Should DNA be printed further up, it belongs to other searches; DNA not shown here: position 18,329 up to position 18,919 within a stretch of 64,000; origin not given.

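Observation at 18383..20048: Tandem array of three paralogous secreted cysteine-rich proteins built from an internally duplicated C-P-x-x-Q-[YF]-x-T-x-I...C module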

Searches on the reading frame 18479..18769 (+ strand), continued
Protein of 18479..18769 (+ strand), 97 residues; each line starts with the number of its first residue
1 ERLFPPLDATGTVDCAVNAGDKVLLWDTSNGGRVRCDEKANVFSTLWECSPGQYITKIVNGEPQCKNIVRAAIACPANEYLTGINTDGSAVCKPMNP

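Call 39: find_encoding_contigs(protein=P0160, flank=8000, max_places=2)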
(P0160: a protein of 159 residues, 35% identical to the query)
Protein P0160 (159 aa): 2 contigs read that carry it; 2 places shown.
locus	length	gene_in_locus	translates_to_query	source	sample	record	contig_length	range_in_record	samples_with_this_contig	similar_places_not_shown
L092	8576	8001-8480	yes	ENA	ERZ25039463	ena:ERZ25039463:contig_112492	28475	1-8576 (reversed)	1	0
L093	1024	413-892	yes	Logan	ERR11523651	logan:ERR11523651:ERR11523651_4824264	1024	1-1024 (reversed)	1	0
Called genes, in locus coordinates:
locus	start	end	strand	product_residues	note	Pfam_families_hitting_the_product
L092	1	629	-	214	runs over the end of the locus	PF12834:Phage_int_SAM_2, PF12835:Integrase_1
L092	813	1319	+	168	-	-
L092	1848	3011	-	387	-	PF00089:Trypsin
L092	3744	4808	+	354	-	-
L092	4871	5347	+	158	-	-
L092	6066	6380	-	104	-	-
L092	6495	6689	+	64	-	-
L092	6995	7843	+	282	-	PF03389:MobA_MobL, PF03432:Relaxase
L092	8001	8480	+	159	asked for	-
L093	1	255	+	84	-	?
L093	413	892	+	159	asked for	-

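Call 40: find_encoding_contigs(protein=P0156, flank=8000, max_places=4)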
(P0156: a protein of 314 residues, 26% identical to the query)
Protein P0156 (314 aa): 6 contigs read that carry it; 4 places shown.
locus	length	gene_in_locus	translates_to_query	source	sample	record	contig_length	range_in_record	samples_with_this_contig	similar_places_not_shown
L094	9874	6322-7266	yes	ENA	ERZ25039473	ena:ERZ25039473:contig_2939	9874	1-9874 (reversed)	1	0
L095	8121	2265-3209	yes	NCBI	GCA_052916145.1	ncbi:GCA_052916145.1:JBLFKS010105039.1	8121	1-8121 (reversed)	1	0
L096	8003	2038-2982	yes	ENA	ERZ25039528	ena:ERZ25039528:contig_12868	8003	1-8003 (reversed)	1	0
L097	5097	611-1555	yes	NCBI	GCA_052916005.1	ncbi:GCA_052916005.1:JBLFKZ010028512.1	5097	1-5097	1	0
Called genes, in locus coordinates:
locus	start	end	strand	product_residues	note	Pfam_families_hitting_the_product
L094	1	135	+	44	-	?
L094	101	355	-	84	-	-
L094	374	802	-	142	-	PF01047:MarR (weak), PF12802:MarR_2 (weak), PF25212:HVO_A0114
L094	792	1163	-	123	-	PF20126:TumE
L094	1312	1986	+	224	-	-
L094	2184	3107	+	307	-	PF01656:CbiA, PF02374:ArsA_ATPase (faint), PF07015:VirC1, PF09140:MipZ, PF13614:AAA_31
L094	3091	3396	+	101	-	PF20605:Antitox_RHH (weak)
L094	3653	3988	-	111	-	-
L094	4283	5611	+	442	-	PF03389:MobA_MobL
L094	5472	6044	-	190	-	-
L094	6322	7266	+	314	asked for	-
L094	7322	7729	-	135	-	PF00072:Response_reg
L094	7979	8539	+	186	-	PF00239:Resolvase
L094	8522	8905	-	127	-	PF15731:MqsA_antitoxin, PF13560:HTH_31 (weak)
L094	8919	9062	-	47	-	-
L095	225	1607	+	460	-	PF03389:MobA_MobL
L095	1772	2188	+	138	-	-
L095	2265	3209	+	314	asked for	-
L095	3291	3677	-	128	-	PF00072:Response_reg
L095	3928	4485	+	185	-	PF00239:Resolvase, PF02796:HTH_7 (weak)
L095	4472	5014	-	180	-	PF15731:MqsA_antitoxin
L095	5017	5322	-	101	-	PF15723:MqsR_toxin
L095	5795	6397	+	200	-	PF13730:HTH_36 (weak)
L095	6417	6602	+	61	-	-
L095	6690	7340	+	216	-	PF01656:CbiA, PF02374:ArsA_ATPase (faint), PF07015:VirC1, PF09140:MipZ, PF13614:AAA_31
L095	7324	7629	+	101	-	PF20605:Antitox_RHH (weak)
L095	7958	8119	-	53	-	?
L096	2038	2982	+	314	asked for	-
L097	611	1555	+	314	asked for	-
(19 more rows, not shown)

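Call 45: search_dna_similar(query=P0156, collection=plasmids, mode=protein, max_evalue=0.001)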
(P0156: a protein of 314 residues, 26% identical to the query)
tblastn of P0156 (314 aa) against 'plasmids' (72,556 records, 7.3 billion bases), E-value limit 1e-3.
No match.

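Call 54: search_protein_families(library=phrogs, proteins=[P0186, P0156, P0164, P0169, P0055, P0020], max_evalue=0.1)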
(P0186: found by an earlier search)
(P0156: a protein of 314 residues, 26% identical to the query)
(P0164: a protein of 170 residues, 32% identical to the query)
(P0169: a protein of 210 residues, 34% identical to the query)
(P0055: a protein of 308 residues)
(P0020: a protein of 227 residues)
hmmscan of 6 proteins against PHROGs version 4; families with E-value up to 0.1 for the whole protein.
P0186 (197 aa): 0 families

P0156 (314 aa): 0 families

P0164 (170 aa): 0 families

P0169 (210 aa): 0 families

P0055 (308 aa): 0 families

P0020 (227 aa): 3 families
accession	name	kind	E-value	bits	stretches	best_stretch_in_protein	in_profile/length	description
phrog_34817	-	unknown function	0.043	14.1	0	30-101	17-87/291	-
phrog_32644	-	unknown function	0.073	13.5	0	144-161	108-125/201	-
phrog_14636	-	unknown function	0.083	13.8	0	78-90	18-30/56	-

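Call 55: search_protein_families(library=padloc, proteins=[P0186, P0156, P0164, P0169, P0055, P0020], max_evalue=0.1)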
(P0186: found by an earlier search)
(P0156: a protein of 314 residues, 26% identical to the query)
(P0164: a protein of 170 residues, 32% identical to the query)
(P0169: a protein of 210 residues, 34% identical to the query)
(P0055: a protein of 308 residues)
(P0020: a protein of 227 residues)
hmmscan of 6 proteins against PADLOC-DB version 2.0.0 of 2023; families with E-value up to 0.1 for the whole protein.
P0186 (197 aa): 0 families

P0156 (314 aa): 0 families

P0164 (170 aa): 0 families

P0169 (210 aa): 0 families

P0055 (308 aa): 0 families

P0020 (227 aa): 0 families

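Call 70: search_protein_families(library=ncbifam, proteins=[L084:4252-7938:+, L084:9188-9679:+, L084:9764-10321:+, L084:10376-11233:+, L086:8662-10752:-, L095:1772-2188:+, L092:3744-4808:+, L091:6419-7963:+], max_evalue=0.01)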
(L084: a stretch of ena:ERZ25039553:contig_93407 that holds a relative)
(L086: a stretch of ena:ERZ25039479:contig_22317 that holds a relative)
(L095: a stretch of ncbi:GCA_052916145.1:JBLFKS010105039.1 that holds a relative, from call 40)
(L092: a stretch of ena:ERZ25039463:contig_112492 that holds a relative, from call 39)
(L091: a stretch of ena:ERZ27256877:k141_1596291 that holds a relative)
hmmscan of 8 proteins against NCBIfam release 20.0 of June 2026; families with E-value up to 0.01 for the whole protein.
L084:4252-7938:+ (1228 aa): 0 families

L084:9188-9679:+ (163 aa): 3 families
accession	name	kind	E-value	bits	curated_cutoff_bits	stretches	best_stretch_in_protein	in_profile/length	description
TIGR02227.1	sigpep_I_bact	equivalog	1.5e-09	37.9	47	1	29-153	21-138/162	signal peptidase I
NF008114.0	PRK10861.1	equivalog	0.00071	19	277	1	56-95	123-162/324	signal peptidase I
TIGR02771.1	TraF_Ti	equivalog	0.0013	18.3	100.25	1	61-145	69-141/171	conjugative transfer signal peptidase TraF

L084:9764-10321:+ (185 aa): 0 families

L084:10376-11233:+ (285 aa): 0 families

L086:8662-10752:- (696 aa): 0 families

L095:1772-2188:+ (138 aa): 0 families

L092:3744-4808:+ (354 aa): 0 families

L091:6419-7963:+ (514 aa): 0 families

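Call 71: search_protein_families(library=pfam, proteins=[P0075, P0083, P0159, P0163, P0174, P0177, P0155, P0142, P0173, P0169], max_evalue=0.01)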
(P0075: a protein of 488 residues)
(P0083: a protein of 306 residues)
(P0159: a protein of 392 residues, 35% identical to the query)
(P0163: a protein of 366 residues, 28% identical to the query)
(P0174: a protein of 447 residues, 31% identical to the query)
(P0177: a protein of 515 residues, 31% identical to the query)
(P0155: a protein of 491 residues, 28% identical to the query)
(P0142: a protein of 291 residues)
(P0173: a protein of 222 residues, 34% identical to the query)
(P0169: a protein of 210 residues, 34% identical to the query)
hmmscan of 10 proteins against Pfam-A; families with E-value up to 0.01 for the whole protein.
P0075 (488 aa): 1 family
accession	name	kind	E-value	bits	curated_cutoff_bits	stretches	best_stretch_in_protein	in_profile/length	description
PF21722.4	Gly_rich_2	-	6.8e-09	36.5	24.3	1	260-488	15-225/226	Glycine-rich domain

P0083 (306 aa): 1 family
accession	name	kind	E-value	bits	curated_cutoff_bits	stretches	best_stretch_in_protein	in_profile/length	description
PF25636.1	PBCV1_P7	-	0.0048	17.1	30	0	178-204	7-37/38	PBCV-1 P7 disulphide-bonded subdomain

P0159 (392 aa): 1 family
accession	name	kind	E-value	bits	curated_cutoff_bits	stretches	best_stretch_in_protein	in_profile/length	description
PF07811.17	TadE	-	8.2e-10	39.1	22.9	1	19-57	1-39/43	TadE-like protein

P0163 (366 aa): 1 family
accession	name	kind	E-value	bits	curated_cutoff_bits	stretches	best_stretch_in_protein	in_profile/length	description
PF07811.17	TadE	-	1.3e-05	25.6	22.9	1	23-56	1-34/43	TadE-like protein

P0174 (447 aa): 1 family
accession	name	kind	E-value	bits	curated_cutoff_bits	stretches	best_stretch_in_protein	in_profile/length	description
PF07963.17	N_methyl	-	2.6e-05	24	21.2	1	4-27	3-26/27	Prokaryotic N-terminal methylation motif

P0177 (515 aa): 0 families

P0155 (491 aa): 0 families

P0142 (291 aa): 0 families

P0173 (222 aa): 0 families

P0169 (210 aa): 0 families
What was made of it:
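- On PBCV-1 P7 disulphide-bonded subdomain (PF25636): Only a distant relative, P0083, gives E 0.0048 at 17.1 bits against a cutoff of 30 (call 71).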

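Call 84: search_solved_structures(query=P0009, max_evalue=0.1, show_alignments=2)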
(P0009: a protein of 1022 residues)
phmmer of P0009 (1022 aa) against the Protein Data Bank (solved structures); distinct sequences matched with E-value up to 0.1: 0.

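Call 87: find_encoding_contigs(protein=P0158, flank=8000, max_places=2)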
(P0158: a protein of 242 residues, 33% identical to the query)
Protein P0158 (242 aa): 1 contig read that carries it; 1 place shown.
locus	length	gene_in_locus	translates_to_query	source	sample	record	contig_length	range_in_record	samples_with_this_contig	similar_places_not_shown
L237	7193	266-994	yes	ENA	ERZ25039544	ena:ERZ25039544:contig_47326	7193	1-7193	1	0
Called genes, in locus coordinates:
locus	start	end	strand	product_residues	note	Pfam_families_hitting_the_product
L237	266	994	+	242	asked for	-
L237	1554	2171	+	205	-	-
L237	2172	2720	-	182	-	PF00239:Resolvase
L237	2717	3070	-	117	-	PF01934:HepT-like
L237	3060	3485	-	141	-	PF01909:NTP_transf_2, PF18765:Polbeta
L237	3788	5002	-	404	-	PF03389:MobA_MobL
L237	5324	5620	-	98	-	-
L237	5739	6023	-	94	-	-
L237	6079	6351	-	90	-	-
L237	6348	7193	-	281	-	?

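Call 88: find_encoding_contigs(protein=P0167, flank=8000, max_places=2)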
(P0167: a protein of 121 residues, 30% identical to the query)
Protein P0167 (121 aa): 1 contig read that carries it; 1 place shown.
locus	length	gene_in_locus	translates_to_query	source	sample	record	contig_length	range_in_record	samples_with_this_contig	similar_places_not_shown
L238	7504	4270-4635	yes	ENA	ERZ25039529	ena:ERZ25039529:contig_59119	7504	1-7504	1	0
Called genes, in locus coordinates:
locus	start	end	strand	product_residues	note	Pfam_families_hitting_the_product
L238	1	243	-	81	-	?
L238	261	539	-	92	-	PF12802:MarR_2 (weak), PF13384:HTH_23 (weak), PF13936:HTH_38 (weak)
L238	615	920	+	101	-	-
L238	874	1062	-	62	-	-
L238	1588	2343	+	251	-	-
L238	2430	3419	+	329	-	-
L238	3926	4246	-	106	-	-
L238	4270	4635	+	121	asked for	-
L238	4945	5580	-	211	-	PF10412:TrwB_AAD_bind (weak), PF02534:T4SS-DNA_transf, PF12696:TraG-D_C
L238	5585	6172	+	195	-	-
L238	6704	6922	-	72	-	-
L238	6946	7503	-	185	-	?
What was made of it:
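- A type IV coupling protein neighbour (call 88).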
